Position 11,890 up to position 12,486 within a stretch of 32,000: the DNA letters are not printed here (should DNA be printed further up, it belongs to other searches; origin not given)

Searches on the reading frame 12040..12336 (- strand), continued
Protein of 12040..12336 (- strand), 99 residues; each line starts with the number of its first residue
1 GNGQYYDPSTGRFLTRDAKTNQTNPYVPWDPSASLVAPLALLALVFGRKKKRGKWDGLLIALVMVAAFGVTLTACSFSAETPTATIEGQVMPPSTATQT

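Call 42: search_solved_structures(query=L007:8819-10168:+, max_evalue=0.001, show_alignments=4)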
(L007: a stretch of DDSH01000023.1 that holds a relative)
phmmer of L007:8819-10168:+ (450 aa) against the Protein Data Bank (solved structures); distinct sequences matched with E-value up to 0.001: 10.
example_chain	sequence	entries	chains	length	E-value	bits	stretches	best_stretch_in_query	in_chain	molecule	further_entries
8h8a_A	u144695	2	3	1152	1.1e-15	60.7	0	173-411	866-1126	Putative Rhs-family protein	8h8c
8h8b_A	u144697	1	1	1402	1e-14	57.5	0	171-411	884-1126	Putative Rhs-family protein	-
7pq5_L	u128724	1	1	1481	2.8e-08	36.3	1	166-248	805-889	Tre23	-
7bam_A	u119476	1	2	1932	8e-08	34.8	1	166-409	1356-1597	Teneurin-4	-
7ban_A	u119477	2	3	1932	8e-08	34.8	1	166-409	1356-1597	Teneurin-4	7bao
8cp6_B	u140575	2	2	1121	2.9e-06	29.6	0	169-291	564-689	Toxin protein Tse5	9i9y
9igs_A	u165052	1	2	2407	1.4e-05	27.4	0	251-410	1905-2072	Isoform A1B1 of Teneurin-3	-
8r50_B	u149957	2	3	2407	1.4e-05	27.4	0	251-410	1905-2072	Teneurin-3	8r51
6fay_A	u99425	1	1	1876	2.7e-05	26.4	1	166-410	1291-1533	Odz3 protein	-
8r54_A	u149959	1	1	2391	6.2e-05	25.3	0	251-410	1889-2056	Teneurin-3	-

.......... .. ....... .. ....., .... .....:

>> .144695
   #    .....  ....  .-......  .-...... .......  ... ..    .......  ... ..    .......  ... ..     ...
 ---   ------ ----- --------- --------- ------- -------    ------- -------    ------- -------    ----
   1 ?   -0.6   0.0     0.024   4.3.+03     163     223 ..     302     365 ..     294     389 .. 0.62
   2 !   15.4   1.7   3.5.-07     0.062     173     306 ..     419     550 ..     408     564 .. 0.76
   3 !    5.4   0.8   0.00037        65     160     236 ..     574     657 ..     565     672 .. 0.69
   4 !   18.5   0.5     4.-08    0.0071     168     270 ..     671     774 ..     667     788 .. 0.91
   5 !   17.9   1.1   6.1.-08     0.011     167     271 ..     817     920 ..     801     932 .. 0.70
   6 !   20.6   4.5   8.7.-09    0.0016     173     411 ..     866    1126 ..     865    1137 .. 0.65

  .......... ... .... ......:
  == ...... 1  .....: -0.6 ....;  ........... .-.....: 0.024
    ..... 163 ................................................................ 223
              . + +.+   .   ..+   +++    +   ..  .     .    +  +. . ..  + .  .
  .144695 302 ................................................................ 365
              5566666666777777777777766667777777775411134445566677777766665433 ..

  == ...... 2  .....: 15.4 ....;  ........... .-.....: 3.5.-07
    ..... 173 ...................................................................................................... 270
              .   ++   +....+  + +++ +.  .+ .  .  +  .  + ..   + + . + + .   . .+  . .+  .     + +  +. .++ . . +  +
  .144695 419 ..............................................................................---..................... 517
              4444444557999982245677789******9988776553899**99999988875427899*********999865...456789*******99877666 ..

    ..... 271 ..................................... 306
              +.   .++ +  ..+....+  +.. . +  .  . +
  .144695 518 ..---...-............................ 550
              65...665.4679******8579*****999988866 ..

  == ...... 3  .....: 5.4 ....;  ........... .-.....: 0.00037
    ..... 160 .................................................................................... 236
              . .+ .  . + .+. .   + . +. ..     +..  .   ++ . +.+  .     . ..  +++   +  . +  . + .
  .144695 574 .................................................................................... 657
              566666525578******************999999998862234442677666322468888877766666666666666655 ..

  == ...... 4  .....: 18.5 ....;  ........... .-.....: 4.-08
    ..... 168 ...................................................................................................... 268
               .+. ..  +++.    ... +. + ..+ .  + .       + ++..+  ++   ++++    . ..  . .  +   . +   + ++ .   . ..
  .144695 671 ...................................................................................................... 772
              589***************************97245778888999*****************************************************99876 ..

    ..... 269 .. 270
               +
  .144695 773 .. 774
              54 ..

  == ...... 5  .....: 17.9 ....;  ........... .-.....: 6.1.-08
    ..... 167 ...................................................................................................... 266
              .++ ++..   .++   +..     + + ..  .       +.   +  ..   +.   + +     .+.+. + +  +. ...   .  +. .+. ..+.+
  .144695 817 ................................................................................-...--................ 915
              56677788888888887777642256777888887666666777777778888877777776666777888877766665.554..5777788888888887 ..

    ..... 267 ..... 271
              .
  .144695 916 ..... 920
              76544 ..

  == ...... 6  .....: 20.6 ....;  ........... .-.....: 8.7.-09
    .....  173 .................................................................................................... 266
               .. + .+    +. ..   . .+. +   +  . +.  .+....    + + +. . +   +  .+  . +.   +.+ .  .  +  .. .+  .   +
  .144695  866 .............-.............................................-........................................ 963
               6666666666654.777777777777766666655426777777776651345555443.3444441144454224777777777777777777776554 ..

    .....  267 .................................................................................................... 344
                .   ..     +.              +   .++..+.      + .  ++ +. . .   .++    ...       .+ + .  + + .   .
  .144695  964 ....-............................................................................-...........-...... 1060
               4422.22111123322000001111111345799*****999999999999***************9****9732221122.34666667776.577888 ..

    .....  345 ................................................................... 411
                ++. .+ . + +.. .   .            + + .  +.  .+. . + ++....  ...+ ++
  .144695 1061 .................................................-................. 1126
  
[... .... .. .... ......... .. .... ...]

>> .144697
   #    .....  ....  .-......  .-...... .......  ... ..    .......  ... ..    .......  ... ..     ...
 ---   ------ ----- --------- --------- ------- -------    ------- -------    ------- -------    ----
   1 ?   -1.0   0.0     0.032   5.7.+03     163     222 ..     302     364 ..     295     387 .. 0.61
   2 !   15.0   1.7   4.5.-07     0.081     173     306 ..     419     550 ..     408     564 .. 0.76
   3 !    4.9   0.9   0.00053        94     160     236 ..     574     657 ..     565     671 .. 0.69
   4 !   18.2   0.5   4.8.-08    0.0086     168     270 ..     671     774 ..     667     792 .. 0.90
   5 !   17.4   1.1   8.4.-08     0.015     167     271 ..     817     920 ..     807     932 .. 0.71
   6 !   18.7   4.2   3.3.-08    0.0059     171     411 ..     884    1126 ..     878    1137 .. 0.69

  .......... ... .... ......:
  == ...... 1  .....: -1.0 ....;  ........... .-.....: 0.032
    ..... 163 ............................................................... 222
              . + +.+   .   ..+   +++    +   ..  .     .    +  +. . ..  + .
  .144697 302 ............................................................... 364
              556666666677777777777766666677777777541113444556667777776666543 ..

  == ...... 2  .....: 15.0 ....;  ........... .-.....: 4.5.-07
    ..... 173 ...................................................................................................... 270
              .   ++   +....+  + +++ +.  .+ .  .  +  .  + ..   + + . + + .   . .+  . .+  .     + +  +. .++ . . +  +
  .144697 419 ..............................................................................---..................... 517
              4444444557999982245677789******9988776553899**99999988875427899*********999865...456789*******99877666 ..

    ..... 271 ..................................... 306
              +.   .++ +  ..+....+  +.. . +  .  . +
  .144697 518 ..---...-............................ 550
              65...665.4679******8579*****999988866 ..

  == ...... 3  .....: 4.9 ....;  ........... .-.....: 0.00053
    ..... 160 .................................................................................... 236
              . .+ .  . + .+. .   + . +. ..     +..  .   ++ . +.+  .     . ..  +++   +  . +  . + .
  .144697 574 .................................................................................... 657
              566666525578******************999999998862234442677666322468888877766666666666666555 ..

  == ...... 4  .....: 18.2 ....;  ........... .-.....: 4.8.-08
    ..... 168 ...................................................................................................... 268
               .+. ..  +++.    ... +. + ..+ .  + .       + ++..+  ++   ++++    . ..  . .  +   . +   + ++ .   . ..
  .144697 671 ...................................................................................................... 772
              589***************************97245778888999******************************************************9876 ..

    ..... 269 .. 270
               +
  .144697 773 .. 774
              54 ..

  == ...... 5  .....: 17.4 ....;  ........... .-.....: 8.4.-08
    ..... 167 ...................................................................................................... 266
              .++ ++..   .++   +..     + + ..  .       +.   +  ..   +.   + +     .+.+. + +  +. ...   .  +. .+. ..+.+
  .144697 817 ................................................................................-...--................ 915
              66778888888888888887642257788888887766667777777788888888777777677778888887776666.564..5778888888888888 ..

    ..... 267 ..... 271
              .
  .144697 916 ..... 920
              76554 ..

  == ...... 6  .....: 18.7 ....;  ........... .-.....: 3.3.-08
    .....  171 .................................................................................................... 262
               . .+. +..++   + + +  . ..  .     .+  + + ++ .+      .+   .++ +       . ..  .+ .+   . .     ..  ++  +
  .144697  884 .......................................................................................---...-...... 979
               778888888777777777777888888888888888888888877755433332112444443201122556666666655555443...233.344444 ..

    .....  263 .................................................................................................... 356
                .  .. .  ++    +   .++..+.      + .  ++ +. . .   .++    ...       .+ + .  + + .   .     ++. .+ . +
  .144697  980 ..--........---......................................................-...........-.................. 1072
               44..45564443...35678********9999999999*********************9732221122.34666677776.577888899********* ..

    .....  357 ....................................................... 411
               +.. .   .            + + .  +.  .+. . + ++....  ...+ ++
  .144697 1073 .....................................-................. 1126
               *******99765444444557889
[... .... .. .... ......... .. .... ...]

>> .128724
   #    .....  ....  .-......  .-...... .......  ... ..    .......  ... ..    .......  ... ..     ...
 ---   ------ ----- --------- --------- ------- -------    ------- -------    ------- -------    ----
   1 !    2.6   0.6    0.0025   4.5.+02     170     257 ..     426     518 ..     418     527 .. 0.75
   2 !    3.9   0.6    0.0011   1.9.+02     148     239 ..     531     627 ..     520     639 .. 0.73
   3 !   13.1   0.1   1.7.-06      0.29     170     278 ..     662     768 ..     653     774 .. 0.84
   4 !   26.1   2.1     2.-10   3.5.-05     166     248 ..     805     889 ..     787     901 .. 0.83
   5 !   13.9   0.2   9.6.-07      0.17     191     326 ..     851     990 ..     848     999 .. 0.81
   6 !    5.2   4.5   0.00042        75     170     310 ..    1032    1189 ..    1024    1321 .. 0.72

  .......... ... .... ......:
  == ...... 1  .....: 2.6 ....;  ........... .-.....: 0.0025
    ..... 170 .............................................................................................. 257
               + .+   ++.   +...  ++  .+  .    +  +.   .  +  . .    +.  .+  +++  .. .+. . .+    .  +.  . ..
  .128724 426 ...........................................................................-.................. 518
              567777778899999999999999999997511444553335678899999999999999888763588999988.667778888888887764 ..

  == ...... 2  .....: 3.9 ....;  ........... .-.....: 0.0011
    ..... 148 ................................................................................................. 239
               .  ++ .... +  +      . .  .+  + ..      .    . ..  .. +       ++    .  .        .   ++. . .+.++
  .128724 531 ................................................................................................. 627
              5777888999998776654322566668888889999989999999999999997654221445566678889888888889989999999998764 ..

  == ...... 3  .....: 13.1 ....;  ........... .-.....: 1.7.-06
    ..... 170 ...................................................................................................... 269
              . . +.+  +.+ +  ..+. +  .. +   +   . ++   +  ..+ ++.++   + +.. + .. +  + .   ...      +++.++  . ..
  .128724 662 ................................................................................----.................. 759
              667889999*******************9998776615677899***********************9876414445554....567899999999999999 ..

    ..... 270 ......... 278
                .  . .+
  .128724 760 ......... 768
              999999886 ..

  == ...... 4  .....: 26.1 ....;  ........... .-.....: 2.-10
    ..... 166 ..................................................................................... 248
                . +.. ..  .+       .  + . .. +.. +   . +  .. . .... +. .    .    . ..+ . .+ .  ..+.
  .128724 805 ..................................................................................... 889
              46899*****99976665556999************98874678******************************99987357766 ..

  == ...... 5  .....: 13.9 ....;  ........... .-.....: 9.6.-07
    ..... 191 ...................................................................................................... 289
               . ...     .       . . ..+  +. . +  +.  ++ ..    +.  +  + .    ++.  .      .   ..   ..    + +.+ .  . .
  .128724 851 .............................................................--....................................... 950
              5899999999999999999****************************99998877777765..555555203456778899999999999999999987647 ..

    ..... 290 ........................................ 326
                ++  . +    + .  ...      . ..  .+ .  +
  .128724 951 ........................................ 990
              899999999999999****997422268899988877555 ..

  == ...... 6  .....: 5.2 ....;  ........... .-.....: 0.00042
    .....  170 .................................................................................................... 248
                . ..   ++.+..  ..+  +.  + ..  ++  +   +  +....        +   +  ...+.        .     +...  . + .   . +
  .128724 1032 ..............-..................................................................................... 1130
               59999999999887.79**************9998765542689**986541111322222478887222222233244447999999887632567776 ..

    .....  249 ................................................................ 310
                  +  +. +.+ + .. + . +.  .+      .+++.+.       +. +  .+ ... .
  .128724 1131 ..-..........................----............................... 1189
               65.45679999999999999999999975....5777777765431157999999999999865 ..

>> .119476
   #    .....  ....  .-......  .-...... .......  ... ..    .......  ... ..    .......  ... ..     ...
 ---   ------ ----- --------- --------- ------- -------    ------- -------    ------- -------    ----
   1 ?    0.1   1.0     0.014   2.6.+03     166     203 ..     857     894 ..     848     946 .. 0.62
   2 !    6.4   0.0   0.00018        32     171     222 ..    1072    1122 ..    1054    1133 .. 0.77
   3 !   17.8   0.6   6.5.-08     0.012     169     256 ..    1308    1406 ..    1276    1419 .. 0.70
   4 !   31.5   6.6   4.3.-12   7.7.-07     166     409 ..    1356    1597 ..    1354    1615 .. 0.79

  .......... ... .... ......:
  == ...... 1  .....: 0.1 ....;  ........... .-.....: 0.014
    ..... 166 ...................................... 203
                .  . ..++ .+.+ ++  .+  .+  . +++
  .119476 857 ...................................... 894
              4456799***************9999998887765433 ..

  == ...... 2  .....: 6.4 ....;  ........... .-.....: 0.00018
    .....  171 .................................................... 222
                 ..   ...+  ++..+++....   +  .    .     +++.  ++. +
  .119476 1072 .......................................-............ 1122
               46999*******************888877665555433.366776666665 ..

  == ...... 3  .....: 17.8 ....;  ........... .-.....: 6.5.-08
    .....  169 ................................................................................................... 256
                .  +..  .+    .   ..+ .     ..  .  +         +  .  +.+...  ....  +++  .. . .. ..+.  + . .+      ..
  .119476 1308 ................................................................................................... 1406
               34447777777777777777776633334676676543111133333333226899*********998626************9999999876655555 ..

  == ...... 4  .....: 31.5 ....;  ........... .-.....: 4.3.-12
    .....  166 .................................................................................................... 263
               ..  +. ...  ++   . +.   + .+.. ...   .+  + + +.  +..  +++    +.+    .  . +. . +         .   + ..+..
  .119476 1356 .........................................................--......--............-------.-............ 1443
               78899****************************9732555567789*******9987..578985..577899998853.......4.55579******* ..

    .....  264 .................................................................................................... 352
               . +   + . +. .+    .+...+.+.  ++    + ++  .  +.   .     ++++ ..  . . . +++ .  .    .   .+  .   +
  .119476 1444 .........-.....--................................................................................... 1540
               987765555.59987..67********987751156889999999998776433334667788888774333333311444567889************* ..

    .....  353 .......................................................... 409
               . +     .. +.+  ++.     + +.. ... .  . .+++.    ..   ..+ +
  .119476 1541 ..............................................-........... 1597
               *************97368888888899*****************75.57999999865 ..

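Call 45: search_protein_families(library=pfam, proteins=[L007:11067-12002:+, L007:13499-14842:+, L007:17615-18349:+, L016:5795-6730:+, L016:8918-9514:+, L016:11810-12523:+, L016:14635-15942:+], max_evalue=0.01)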
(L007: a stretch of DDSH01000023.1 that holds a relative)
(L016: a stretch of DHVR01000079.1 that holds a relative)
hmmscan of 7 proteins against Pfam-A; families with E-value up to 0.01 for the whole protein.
L007:11067-12002:+ (311 aa): 0 families

L007:13499-14842:+ (447 aa): 1 family
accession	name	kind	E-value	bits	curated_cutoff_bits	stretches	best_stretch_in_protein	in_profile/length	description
PF07494.17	Reg_prop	-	2.1e-08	33.8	20.4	0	420-435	6-21/24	Two component regulator propeller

L007:17615-18349:+ (244 aa): 0 families

L016:5795-6730:+ (311 aa): 1 family
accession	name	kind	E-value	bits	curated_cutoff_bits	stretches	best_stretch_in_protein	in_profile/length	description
PF07676.18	PD40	-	5.1e-06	26.7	20.9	0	220-240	6-26/38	WD40-like Beta Propeller Repeat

L016:8918-9514:+ (198 aa): 0 families

L016:11810-12523:+ (237 aa): 0 families

L016:14635-15942:+ (435 aa): 2 families
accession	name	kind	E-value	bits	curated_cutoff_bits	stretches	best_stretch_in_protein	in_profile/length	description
PF02897.21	Peptidase_S9_N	-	0.00024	20.4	24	0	332-406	121-192/414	Prolyl oligopeptidase, N-terminal beta-propeller domain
PF25174.1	Beta-prop_THOC3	-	0.006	16.1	305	0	324-401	79-148/272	THOC3 beta-propeller domain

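Call 46: search_protein_families(library=pfam, proteins=[L007:557-11029:+, L024:3032-11032:+], max_evalue=0.001)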
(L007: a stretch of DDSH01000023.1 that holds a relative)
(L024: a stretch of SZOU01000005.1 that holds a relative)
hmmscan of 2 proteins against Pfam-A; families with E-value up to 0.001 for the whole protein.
L007:557-11029:+ (3490 aa): 4 families
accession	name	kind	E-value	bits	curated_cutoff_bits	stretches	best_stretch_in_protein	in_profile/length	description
PF05593.20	RHS_repeat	-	2.4e-181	585.9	22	22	1461-1498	1-38/38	RHS Repeat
PF06848.17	Disaggr_repeat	-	1.2e-14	54.9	33.9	1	2220-2393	4-179/179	Disaggregatase related repeat domain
PF20148.4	DUF6531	-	3.1e-10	40.7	24.1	1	1068-1127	1-57/74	Domain of unknown function (DUF6531)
PF11614.14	FixG_C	-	9.8e-07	29.4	25.6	0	455-529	34-110/119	IG-like fold at C-terminal of FixG, putative oxidoreductase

L024:3032-11032:+ (2667 aa): 7 families
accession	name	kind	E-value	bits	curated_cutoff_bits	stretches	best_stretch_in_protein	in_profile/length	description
PF05593.20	RHS_repeat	-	2.6e-151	490.2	22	17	1283-1318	1-36/38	RHS Repeat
PF22888.1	FIMAH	-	6.7e-10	39.8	24.8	1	1928-2006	2-81/81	FIMAH domain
PF20148.4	DUF6531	-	5e-09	36.8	24.1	1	773-833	1-59/74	Domain of unknown function (DUF6531)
PF09134.16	Invasin_D3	-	6.5e-09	36.6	33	1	629-735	2-97/98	Invasin, domain 3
PF02369.22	Big_1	-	3.5e-08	33.9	34.9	1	631-734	1-93/93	Bacterial Ig-like domain (group 1)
PF20041.5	DUF6443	-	6.8e-05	23.6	27.8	1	1575-1672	26-128/137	Domain of unknown function (DUF6443)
PF17789.7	MG4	-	0.00058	20.5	24.7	0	650-722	17-75/95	Macroglobulin domain MG4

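Call 79: search_protein_families(library=ncbifam, proteins=[P0007], max_evalue=0.1)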
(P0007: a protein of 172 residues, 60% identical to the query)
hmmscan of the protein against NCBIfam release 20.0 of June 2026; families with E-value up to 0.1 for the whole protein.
P0007 (172 aa): 3 families
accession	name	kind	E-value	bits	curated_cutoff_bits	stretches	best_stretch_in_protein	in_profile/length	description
TIGR03696.1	Rhs_assc_core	domain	2.4e-09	37.6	32.5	1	43-108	1-68/76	RHS repeat-associated core domain-containing protein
NF058595.1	invert_tail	domain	0.00016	21.9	37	1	98-164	23-84/113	lipo-invert putative C-terminal anchoring domain-containing protein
NF041261.1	RHS_core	equivalog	0.0023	15.8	2000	1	23-109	1164-1254/1261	RHS element core protein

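Call 87: find_related_loci(query=window:12040-12336:-, collection=metagenome_contigs, flank=10000)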
Query seq(99 aa) (99 aa) in metagenome_contigs; peptide patterns used: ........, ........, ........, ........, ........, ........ (x = any residue, [..] = any of these).
600 stretches matched a pattern (row limit reached: there are more); 32 encode a relative of the query (tblastn E <= 1e-3); 32 distinct loci.
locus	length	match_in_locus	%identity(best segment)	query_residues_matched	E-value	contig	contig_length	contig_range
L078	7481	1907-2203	53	1-99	1e-33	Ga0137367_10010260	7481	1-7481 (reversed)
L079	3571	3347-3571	65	1-75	3e-32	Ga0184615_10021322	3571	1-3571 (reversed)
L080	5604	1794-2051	62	1-84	4e-30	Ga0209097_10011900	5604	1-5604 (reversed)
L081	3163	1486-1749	56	1-86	3e-30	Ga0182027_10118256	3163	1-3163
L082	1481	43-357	51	4-99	6e-29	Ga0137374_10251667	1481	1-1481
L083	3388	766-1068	51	1-98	9e-28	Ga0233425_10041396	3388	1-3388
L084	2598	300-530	58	1-75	1e-27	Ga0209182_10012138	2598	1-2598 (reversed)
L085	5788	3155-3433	53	1-93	7e-27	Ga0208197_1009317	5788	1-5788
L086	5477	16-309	47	1-99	2e-26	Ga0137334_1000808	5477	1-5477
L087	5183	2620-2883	51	1-78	3e-26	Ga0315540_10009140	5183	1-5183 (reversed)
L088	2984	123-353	60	1-75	4e-26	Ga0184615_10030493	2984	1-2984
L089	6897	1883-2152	49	1-93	5e-26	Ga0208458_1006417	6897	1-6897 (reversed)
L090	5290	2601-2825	60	1-75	7e-26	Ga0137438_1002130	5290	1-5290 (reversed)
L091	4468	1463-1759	49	1-99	5e-25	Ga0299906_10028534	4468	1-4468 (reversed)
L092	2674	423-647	53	1-75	2e-24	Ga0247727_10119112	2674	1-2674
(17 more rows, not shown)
